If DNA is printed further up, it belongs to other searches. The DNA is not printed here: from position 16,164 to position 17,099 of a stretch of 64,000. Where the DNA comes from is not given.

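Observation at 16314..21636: Inositol-phosphate cluster: MIPS + nucleotidyltransferase + two CDP-alcohol phosphotransferases + flippase-like protein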

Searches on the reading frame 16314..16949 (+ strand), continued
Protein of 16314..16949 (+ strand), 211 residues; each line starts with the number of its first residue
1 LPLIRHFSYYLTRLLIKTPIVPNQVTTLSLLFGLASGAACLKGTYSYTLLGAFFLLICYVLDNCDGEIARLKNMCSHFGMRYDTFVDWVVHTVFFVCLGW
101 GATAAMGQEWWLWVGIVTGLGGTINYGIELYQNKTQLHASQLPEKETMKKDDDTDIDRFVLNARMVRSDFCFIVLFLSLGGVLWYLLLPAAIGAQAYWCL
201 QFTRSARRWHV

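Call 30: find_related_loci(query=A2, collection=genome_contigs, flank=10000)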
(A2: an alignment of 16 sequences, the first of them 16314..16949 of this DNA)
Query A2 (211 aa) in genome_contigs; peptide patterns used: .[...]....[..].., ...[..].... (x = any residue, [..] = any of these).
259 stretches matched a pattern; 197 encode a relative of the query (tblastn E <= 1e-3); the best 80 are kept; 80 distinct loci.
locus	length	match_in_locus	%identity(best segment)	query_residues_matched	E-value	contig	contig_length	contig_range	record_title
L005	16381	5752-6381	77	2-211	1e-114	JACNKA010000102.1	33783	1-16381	MAG: Nitrospinota bacterium isolate NIOZ-UU48 NIOZ-UU_NODE_1373_length_33783_cov_8.62011, whole genome shotgun sequence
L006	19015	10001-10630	76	2-211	4e-113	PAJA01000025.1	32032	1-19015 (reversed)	MAG: Nitrospina sp. isolate NAT221 76701, whole genome shotgun sequence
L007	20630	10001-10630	76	2-211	1e-111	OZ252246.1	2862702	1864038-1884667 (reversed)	MAG: Nitrospinales bacterium isolate 09764799-6df8-48cc-ac82-a3f7e3b0517f genome assembly, chromosome: 1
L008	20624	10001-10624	76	2-211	4e-110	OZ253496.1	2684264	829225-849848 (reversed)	MAG: Nitrospinales bacterium isolate df65dd65-b23d-4177-8dc5-9078cc071d11 genome assembly, chromosome: 1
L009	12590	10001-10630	74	2-211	2e-109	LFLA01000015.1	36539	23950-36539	MAG: Nitrospina sp. LS_NOB contig24750, whole genome shotgun sequence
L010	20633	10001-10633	78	1-211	4e-109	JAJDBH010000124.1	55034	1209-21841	MAG: Nitrospinaceae bacterium isolate OFTM387 OFTM387_123, whole genome shotgun sequence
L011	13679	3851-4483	72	1-211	1e-106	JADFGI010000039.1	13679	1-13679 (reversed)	MAG: Nitrospinota bacterium isolate B2T1L10 B2T1L10_NODE6985, whole genome shotgun sequence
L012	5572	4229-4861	77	1-211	6e-107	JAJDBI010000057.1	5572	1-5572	MAG: Nitrospinaceae bacterium isolate OFTM91 OFTM91_56, whole genome shotgun sequence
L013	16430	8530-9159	73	2-211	1e-105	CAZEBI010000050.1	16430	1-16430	MAG TPA_asm: uncultured Nitrospina sp. isolate SRP215229_co1_186 genome assembly, contig: NODE_2157_length_16430_cov_12.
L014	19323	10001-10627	71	2-210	3e-105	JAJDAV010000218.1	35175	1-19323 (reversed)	MAG: Nitrospinaceae bacterium isolate OFTM135 OFTM135_217, whole genome shotgun sequence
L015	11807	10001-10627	70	2-210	2e-105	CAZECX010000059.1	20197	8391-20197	MAG TPA_asm: uncultured Nitrospina sp. isolate binchicken_co46_167 genome assembly, contig: NODE_4895_length_20197_cov_6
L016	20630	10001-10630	70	2-211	2e-105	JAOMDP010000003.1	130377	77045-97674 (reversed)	Nitrospinota bacterium isolate AH-558-C10 AH-558-C10_NODE_3, whole genome shotgun sequence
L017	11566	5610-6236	71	2-210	4e-104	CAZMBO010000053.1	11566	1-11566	MAG TPA_asm: uncultured Nitrospina sp. isolate SRP200020_co5_392 genome assembly, contig: NODE_8730_length_11566_cov_21.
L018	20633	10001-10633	78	1-211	2e-104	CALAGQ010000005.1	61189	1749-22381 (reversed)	MAG TPA_asm: uncultured Nitrospina sp. isolate ERR2206756_bin.76_CONCOCT_v1.1_MAG genome assembly, contig: ERZ887841.111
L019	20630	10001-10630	71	2-211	2e-104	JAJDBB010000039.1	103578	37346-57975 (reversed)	MAG: Nitrospinaceae bacterium isolate OFTM324 OFTM324_38, whole genome shotgun sequence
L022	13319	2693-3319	70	2-210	7e-103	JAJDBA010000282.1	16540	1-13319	MAG: Nitrospinaceae bacterium isolate OFTM251 OFTM251_281, whole genome shotgun sequence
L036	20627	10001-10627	50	2-211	1e-63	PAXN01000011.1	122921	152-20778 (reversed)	MAG: Rhodospirillaceae bacterium isolate SAT126 246243, whole genome shotgun sequence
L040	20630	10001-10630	49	2-211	2e-60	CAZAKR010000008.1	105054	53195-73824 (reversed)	MAG TPA_asm: uncultured Rhodospirillaceae bacterium isolate SRP200020_co1_310 genome assembly, contig: NODE_180_length_1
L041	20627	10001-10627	48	2-211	2e-60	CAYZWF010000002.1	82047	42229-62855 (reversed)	MAG TPA_asm: uncultured Rhodospirillaceae bacterium isolate SRP200020_co2_207 genome assembly, contig: NODE_286_length_8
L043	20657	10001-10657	47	2-211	3e-59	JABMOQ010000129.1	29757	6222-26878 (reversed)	MAG: Rhodospirillaceae bacterium isolate bin.380 k141_3566185, whole genome shotgun sequence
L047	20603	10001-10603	46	2-205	2e-58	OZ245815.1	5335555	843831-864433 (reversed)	MAG: Alphaproteobacteria bacterium isolate 7f0d7cf2-30dd-46ca-8880-9cb867015a81 genome assembly, chromosome: 1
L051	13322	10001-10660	46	2-211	2e-55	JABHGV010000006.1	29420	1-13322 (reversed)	MAG: Rhodospirillaceae bacterium isolate SI037_bin24 k141_288060, whole genome shotgun sequence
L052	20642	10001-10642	45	2-211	2e-55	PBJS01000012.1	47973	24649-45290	MAG: Legionellales bacterium isolate SP289 83672, whole genome shotgun sequence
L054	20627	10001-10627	44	1-207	3e-55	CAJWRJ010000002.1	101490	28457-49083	MAG TPA_asm: uncultured Legionellales bacterium isolate ERR598963_bin.119_MetaBAT_v2.12.1_MAG genome assembly, contig: N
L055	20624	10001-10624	46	1-211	6e-55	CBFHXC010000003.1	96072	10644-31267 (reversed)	MAG: Rhodospirillales bacterium isolate Co_bin_279_indstr genome assembly, contig: Co_bin_279_indstr_c3, whole genome sh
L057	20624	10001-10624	45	1-211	8e-55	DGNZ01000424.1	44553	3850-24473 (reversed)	MAG TPA_asm: Rhodospirillaceae bacterium UBA4479 UBA4479_contig_70196, whole genome shotgun sequence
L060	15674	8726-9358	44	2-211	2e-54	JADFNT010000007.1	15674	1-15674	MAG: Proteobacteria bacterium isolate B64T3L14 B64T3L14_NODE2434, whole genome shotgun sequence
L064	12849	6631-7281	44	2-211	8e-54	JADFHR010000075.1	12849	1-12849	MAG: Proteobacteria bacterium isolate B35T3L14 B35T3L14_NODE3448, whole genome shotgun sequence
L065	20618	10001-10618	45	2-211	3e-54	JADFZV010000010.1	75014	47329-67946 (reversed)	MAG: Alphaproteobacteria bacterium isolate nKLKbin1 nKLK_bin1_NODE_10_length_75014_cov_3.680946, whole genome shotgun se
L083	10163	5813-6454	43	1-211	4e-52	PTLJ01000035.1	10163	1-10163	MAG: Alphaproteobacteria bacterium MarineAlpha3_Bin4 CFH05_35, whole genome shotgun sequence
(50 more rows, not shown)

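Call 35: search_protein_families(library=pfam, proteins=[L051:12245-12865:-, L064:3989-6622:+, L022:604-2439:-, L014:7313-7918:-, L003:11119-12087:+, L083:788-1558:-, L065:7445-8713:+, L036:12784-14442:-, L054:7472-8701:-, L052:5113-5856:-], max_evalue=0.001)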
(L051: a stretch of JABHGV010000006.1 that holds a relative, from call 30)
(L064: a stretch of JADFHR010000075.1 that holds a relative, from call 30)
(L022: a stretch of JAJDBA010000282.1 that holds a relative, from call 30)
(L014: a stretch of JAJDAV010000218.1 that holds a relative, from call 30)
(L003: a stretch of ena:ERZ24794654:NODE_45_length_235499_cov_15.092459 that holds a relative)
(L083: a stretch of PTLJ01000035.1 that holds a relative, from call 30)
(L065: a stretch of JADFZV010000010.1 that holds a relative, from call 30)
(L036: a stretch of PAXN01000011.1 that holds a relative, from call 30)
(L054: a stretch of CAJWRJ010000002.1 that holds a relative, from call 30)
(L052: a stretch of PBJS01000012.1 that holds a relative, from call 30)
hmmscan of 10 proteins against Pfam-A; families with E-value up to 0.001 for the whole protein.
L051:12245-12865:- (206 aa): 1 family
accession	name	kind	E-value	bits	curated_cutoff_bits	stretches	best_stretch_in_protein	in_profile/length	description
PF05494.18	MlaC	-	4e-33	115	26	1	41-197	5-165/166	MlaC protein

L064:3989-6622:+ (877 aa): 1 family
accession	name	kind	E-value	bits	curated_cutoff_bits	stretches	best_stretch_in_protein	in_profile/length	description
PF03176.21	MMPL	-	6.9e-27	94.7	20.5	1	242-436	105-302/333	MMPL family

L022:604-2439:- (611 aa): 2 families
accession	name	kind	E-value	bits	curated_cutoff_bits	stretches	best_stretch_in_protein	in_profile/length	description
PF04055.27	Radical_SAM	-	3.8e-08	34.1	29.5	1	265-424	3-164/166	Radical SAM superfamily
PF02310.24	B12-binding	-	2.1e-05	24.8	32.1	1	128-197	51-120/121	B12 binding domain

L014:7313-7918:- (201 aa): 1 family
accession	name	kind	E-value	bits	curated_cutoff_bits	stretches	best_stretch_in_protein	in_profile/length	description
PF01243.27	PNPOx_N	-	1.6e-18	67.7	28.1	1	35-165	2-120/120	Pyridoxamine 5'-phosphate oxidase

L003:11119-12087:+ (322 aa): 1 family
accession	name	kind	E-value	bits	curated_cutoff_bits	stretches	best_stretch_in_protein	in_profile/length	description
PF04333.18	MlaA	-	6.9e-66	222.1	25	1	73-270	2-194/195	MlaA lipoprotein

L083:788-1558:- (256 aa): 1 family
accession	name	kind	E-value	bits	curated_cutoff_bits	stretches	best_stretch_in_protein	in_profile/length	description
PF05721.19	PhyH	-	5.1e-29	102.5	22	1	19-214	1-212/213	Phytanoyl-CoA dioxygenase (PhyH)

L065:7445-8713:+ (422 aa): 2 families
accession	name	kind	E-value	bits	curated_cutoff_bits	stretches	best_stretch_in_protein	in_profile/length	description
PF02775.26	TPP_enzyme_C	-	8.4e-17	61.8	21.9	1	271-383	26-150/151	Thiamine pyrophosphate enzyme, C-terminal TPP binding domain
PF02776.23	TPP_enzyme_N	-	7.3e-10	39.1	26.8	1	41-151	4-113/119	Thiamine pyrophosphate enzyme, N-terminal TPP binding domain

L036:12784-14442:- (552 aa): 2 families
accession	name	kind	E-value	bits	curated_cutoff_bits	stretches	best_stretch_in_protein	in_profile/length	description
PF13714.12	PEP_mutase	-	1.2e-59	202.3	31.5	1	26-270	1-239/240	Phosphoenolpyruvate phosphomutase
PF12804.13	NTP_transf_3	-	3e-13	50.7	27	1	316-437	2-126/160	MobA-like NTP transferase domain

L054:7472-8701:- (409 aa): 4 families
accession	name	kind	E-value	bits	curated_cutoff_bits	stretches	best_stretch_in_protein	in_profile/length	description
PF13506.12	Glyco_transf_21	-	4e-44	150.6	21.7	1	105-277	3-174/174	Glycosyl transferase family 21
PF13641.12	Glyco_tranf_2_3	-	5e-22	79.5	27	1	68-278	21-230/230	Glycosyltransferase like family 2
PF13632.12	Glyco_trans_2_3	-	2.9e-14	53.8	27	1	138-324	3-196/198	Glycosyl transferase family group 2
PF00535.33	Glycos_transf_2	-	2.5e-09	37.7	23.3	1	57-222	7-167/168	Glycosyl transferase family 2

L052:5113-5856:- (247 aa): 1 family
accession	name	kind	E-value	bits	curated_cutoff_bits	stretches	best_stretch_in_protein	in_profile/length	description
PF04794.17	YdjC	-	2.5e-49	168.9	29.7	1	1-236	34-265/266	YdjC-like protein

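Call 36: search_protein_families(library=ncbifam, proteins=[L051:12245-12865:-, L064:3989-6622:+, L022:604-2439:-, L014:7313-7918:-, L003:11119-12087:+, L083:788-1558:-, L065:7445-8713:+, L036:12784-14442:-, L054:7472-8701:-, L052:5113-5856:-], max_evalue=0.00001)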
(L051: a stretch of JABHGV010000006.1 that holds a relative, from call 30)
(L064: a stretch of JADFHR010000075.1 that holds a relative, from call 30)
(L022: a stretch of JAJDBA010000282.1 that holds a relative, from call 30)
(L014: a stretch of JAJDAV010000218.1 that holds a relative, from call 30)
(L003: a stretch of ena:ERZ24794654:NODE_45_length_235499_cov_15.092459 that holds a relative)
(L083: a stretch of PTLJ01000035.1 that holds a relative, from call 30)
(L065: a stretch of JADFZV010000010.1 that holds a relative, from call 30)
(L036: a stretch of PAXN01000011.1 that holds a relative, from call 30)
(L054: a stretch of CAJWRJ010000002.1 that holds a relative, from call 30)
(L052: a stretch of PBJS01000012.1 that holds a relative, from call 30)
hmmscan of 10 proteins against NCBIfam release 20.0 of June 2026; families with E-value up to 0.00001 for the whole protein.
L051:12245-12865:- (206 aa): 2 families
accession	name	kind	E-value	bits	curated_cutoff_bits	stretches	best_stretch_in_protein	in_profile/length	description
TIGR03481.1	HpnM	hypoth_equivalog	8.7e-55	185.1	160.1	1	7-202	3-197/200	hopanoid biosynthesis associated membrane protein HpnM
NF011697.0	PRK15117.1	equivalog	4.3e-09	36.5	195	1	73-201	71-202/211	phospholipid-binding protein MlaC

L064:3989-6622:+ (877 aa): 5 families
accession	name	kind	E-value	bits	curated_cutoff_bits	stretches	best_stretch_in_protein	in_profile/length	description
TIGR03480.1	HpnN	hypoth_equivalog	0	1050.7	751.85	1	14-873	2-859/862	hopanoid biosynthesis associated RND transporter like protein HpnN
NF052374.1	HopndTporHpnN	equivalog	6.9e-239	795.3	1100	1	13-871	4-855/858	hopanoid transporter HpnN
NF045600.2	BstA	equivalog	8.4e-52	176.2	1400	2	641-869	664-893/903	sterol transporter cytoplasmic membrane protein BstA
TIGR00921.1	2A067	subfamily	8.1e-44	149.8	351.9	2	259-435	558-733/733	hydrophobe/amphiphile efflux-3 (HAE3) family transporter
TIGR00833.1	actII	subfamily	1.6e-25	89.6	874.7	1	260-502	151-402/910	MMPL family RND transporter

L022:604-2439:- (611 aa): 12 families
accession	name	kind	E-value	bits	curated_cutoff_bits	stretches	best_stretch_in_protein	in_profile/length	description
TIGR03975.1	rSAM_ocin_1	subfamily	1.5e-177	591.8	281.85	1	5-605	1-606/606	RiPP maturation radical SAM C-methyltransferase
TIGR04385.1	B12_rSAM_cofa1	equivalog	4.9e-14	52.4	450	1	148-431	90-366/438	B12 lower ligand biosynthesis radical SAM protein BzaD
TIGR03471.1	HpnJ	equivalog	1.4e-13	50.6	577.6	1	129-427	69-363/472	hopanoid biosynthesis associated radical SAM protein HpnJ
TIGR04479.1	bcpD_PhpK_rSAM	subfamily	1.1e-11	43.9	600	1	259-458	240-436/504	PhpK family radical SAM P-methyltransferase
NF050148.1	rSAM_ApyD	equivalog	1.4e-11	43.5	750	1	130-461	76-398/645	RiPP biosynthesis radical SAM protein ApyD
TIGR04014.1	B12_SAM_MJ_0865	equivalog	2.9e-11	42.8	360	1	368-427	275-334/434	methyl-coenzyme M reductase glutamine C-methyltransferase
TIGR04072.2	rSAM_ladder_B12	equivalog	4.9e-11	41.9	360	1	147-429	89-349/443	lipid biosynthesis B12-binding/radical SAM protein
NF038361.1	rSAM_Sden_1168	equivalog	1.3e-09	37.2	575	1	127-426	139-448/560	Sden_1168 family B12-binding radical SAM P-methyltransferase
TIGR04013.1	B12_SAM_MJ_1487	hypoth_equivalog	2e-09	36.8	251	0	164-312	76-201/382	TIGR04013 family B12-binding domain/radical SAM domain-containing protein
TIGR02026.1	BchE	equivalog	2.3e-09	36.6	481.35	1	140-415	76-351/497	magnesium-protoporphyrin IX monomethyl ester anaerobic oxidative cyclase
TIGR04367.1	HpnR_B12_rSAM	equivalog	3.3e-08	32.5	650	1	129-409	61-333/490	hopanoid C-3 methylase HpnR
TIGR04190.1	B12_SAM_Ta0216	equivalog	4.8e-06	25.4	500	1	144-427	96-392/554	TIGR04190 family B12-binding domain/radical SAM domain protein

L014:7313-7918:- (201 aa): 1 family
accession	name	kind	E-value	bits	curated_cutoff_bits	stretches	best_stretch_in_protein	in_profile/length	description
TIGR04025.1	PPOX_FMN_DR2398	subfamily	1.6e-28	99.2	170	1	23-169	11-147/197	MSMEG_1061 family FMN-dependent PPOX-type flavoprotein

L003:11119-12087:+ (322 aa): 1 family
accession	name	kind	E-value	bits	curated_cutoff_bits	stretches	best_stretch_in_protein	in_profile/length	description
NF011672.1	PRK15091.1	equivalog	1.9e-30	106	375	1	63-270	20-224/252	phospholipid-binding lipoprotein MlaA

L083:788-1558:- (256 aa): 3 families
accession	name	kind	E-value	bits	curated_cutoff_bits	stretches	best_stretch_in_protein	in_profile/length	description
NF052437.1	MPhHdxlPhnYGIM8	equivalog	2.4e-45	155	500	1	11-241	5-234/260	methylphosphonate hydroxylase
TIGR02408.1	ectoine_ThpD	equivalog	3.5e-08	33.1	336.5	0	11-164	17-171/277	ectoine hydroxylase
TIGR01762.1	chlorin-enz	subfamily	2.6e-07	30.2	226.3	0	11-164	3-159/288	chlorinating enzyme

L065:7445-8713:+ (422 aa): 11 families
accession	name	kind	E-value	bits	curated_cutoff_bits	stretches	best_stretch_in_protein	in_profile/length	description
TIGR03297.1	Ppyr-DeCO2ase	equivalog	9.8e-130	432.7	312.5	1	51-412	1-360/360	phosphonopyruvate decarboxylase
TIGR03846.1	sulfopy_beta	equivalog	4.2e-39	134.3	221.5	1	231-411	1-180/182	sulfopyruvate decarboxylase subunit beta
NF004813.0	PRK06163.1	equivalog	2.2e-33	115.6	240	1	230-409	14-193/202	hypothetical protein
TIGR03845.1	sulfopyru_alph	equivalog_domain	6e-30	104.3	147.95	1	47-196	8-155/160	sulfopyruvate decarboxylase subunit alpha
NF005114.0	PRK06546.1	equivalog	3.6e-10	39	893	1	270-385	405-528/578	pyruvate dehydrogenase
NF005760.0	PRK07586.1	equivalog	1e-08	34.6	363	1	233-385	341-513/514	acetolactate synthase large subunit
NF006052.0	PRK08199.1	subfamily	5.3e-08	31.6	539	1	272-389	414-540/559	thiamine pyrophosphate protein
NF006016.1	PRK08155.1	equivalog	7.2e-07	28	870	0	272-387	408-533/554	acetolactate synthase large subunit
NF006591.0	PRK09124.1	equivalog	1e-06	27.4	792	1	270-388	405-531/574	ubiquinone-dependent pyruvate dehydrogenase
NF005470.0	PRK07064.1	equivalog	1.8e-06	27.3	495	0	235-384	364-527/552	thiamine pyrophosphate-binding protein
NF005713.0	PRK07525.1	subfamily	3.7e-06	25.6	620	0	36-139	5-113/592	sulfoacetaldehyde acetyltransferase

L036:12784-14442:- (552 aa): 13 families
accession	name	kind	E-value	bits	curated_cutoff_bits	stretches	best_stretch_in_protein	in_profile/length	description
TIGR02320.1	PEP_mutase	equivalog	1.3e-116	388.6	319.55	1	26-295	1-282/284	phosphoenolpyruvate mutase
TIGR02321.1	Pphn_pyruv_hyd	equivalog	2.4e-72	243.5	374.4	1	22-306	3-289/290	phosphonopyruvate hydrolase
TIGR02317.1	prpB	equivalog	1.8e-40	139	354.4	1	24-294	3-271/285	methylisocitrate lyase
NF008455.0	PRK11320.1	equivalog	4e-33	114.9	353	1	20-294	5-278/295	methylisocitrate lyase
TIGR02319.1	CPEP_Pphonmut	equivalog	3.9e-24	85.4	420.05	1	22-207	4-188/294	carboxyvinyl-carboxyphosphonate phosphorylmutase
TIGR03992.1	Arch_glmU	subfamily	1.5e-15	57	292.1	1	314-440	2-135/393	bifunctional sugar-1-phosphate nucleotidylyltransferase/acetyltransferase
NF041313.1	UDPGP_AglF_Halo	equivalog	1.3e-13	51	400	1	314-475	2-164/234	UTP--glucose-1-phosphate uridylyltransferase AglF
NF010933.0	PRK14353.1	equivalog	1.9e-08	33.4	505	1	309-550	2-240/453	bifunctional UDP-N-acetylglucosamine diphosphorylase/glucosamine-1-phosphate N-acetyltransferase GlmU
NF041173.1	Sug_nt_acttase_Thmprot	equivalog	7.4e-08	31.7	600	1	313-438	1-132/405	bifunctional sugar-1-phosphate nucleotidylyltransferase/acetyltransferase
TIGR01173.1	glmU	equivalog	9e-08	31.4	366.85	1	315-527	3-209/452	bifunctional UDP-N-acetylglucosamine diphosphorylase/glucosamine-1-phosphate N-acetyltransferase GlmU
NF045761.1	NAMPUrTaseMurU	equivalog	1.3e-07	31.7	250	1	314-371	2-59/226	N-acetylmuramate alpha-1-phosphate uridylyltransferase MurU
TIGR02623.1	G1P_cyt_trans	equivalog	1.7e-06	27.7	300.25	1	313-373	1-61/255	glucose-1-phosphate cytidylyltransferase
NF010932.0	PRK14352.1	equivalog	6.2e-06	25.1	611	1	310-533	4-226/488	bifunctional UDP-N-acetylglucosamine diphosphorylase/glucosamine-1-phosphate N-acetyltransferase GlmU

L054:7472-8701:- (409 aa): 3 families
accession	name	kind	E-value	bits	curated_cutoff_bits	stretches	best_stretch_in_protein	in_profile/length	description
TIGR03472.1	HpnI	equivalog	3.5e-114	381.5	310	1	13-384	8-370/373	bacteriohopanetetrol glucosamine biosynthesis glycosyltransferase HpnI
TIGR03469.1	HpnB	hypoth_equivalog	6.6e-08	32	379.25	1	43-253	39-257/386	hopene-associated glycosyltransferase HpnB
TIGR03937.1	PgaC_IcaA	equivalog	7.2e-08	31.8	422.3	1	16-283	15-274/407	poly-beta-1,6-N-acetyl-D-glucosamine synthase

L052:5113-5856:- (247 aa): 3 families
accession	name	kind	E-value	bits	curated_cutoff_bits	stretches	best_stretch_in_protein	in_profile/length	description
TIGR03473.1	HpnK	hypoth_equivalog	5.1e-84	281.9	232.6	1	1-246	36-279/283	hopanoid biosynthesis-associated protein HpnK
NF002559.0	PRK02134.1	equivalog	2.8e-24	86.1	227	1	1-245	37-246/249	chitin disaccharide deacetylase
NF052308.1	CarbhyDeactlThm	equivalog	6.8e-08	32.1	400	1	20-120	54-152/265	carbohydrate deacetylase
